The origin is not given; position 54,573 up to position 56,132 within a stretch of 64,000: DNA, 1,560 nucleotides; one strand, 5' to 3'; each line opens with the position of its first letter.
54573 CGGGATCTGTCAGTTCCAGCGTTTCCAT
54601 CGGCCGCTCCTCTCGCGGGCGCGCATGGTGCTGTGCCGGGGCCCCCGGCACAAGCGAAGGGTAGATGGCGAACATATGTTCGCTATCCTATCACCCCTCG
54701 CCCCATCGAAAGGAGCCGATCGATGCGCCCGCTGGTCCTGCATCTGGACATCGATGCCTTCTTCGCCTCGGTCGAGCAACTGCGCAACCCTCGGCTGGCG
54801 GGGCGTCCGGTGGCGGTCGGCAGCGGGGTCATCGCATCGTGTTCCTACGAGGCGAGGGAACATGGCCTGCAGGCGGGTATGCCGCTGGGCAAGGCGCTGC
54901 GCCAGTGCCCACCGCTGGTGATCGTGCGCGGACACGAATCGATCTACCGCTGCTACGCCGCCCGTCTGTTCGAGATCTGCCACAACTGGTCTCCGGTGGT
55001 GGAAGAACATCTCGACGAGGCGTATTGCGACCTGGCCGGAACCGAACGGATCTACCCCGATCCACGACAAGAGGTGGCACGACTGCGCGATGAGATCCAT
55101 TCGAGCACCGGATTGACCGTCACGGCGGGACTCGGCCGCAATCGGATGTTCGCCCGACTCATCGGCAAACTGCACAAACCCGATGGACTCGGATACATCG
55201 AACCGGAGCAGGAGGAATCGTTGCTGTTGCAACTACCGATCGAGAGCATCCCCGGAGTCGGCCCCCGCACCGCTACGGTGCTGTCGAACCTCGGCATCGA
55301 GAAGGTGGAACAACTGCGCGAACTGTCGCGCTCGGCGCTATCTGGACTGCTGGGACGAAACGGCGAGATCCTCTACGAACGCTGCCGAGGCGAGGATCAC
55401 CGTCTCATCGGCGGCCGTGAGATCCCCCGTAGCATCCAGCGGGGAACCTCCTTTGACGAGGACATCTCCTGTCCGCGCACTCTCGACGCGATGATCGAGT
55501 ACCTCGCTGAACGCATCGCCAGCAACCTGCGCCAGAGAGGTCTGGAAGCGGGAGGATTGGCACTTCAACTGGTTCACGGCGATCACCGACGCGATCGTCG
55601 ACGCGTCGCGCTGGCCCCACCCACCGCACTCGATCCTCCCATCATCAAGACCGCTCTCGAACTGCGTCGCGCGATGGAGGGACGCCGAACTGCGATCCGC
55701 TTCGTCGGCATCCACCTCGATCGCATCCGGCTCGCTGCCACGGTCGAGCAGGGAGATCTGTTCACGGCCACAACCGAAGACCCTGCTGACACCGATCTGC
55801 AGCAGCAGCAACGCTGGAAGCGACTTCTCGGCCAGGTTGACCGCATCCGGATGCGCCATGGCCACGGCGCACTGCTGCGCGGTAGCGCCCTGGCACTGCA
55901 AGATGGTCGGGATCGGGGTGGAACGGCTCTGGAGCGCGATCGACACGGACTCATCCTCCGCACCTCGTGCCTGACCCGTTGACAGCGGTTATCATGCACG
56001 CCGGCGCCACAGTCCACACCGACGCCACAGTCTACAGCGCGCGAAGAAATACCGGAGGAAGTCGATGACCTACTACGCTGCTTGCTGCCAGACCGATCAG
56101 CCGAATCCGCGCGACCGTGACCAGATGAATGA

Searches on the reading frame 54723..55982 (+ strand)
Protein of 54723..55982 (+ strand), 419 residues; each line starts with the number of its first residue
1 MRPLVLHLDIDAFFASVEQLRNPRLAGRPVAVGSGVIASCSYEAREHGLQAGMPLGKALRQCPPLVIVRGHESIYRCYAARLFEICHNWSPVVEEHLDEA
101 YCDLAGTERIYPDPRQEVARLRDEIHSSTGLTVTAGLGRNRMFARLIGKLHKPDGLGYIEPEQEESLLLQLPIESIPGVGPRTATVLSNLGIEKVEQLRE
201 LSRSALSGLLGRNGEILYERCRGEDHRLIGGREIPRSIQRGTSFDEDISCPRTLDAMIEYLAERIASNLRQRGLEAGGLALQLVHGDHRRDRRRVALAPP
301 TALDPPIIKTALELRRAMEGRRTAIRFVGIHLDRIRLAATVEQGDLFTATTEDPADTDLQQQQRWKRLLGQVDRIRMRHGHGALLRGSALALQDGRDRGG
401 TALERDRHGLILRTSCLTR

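Call 84: search_protein_families(library=pfam, proteins=[window:54723-55982:+], max_evalue=10)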
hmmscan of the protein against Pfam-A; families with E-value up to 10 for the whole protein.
window:54723-55982:+ (419 aa): 9 families
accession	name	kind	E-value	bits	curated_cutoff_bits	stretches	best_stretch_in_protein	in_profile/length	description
PF00817.25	IMS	-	4.1e-37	127.8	23.2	1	8-147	1-146/148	impB/mucB/samB family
PF11799.13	IMS_C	-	4.3e-15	56.5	20.7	1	235-346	1-109/109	impB/mucB/samB family C-terminal domain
PF21999.2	IMS_HHH_1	-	1.2e-08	35.7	27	1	175-225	2-53/53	DNA polymerase-iota, thumb domain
PF11798.14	IMS_HHH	-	0.00012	22.6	24.4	1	165-192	5-32/32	IMS family HHH motif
PF14520.12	HHH_5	-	0.00017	22.4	27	1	174-209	5-40/57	Helix-hairpin-helix domain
PF11731.14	Cdd1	-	0.0015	19.2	25.5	1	173-202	8-37/86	Pathogenicity locus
PF10391.15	DNA_pol_lambd_f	-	0.0078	16.4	29.8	1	175-202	5-32/51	Fingers domain of DNA polymerase lambda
PF21704.3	POLH-Rev1_HhH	-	0.036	14.7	27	1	171-223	1-55/56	DNApol eta/Rev1, HhH motif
PF20444.3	DUF6703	-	0.072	13.4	23.8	1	287-351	5-67/122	Family of unknown function (DUF6703)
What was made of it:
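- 54723..55982 (+): dinB-type Y-family DNA polymerase, starting 41 nt after the second operator. Pfam IMS E=4.1e-37 and IMS_C E=4.3e-15 (call 84).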
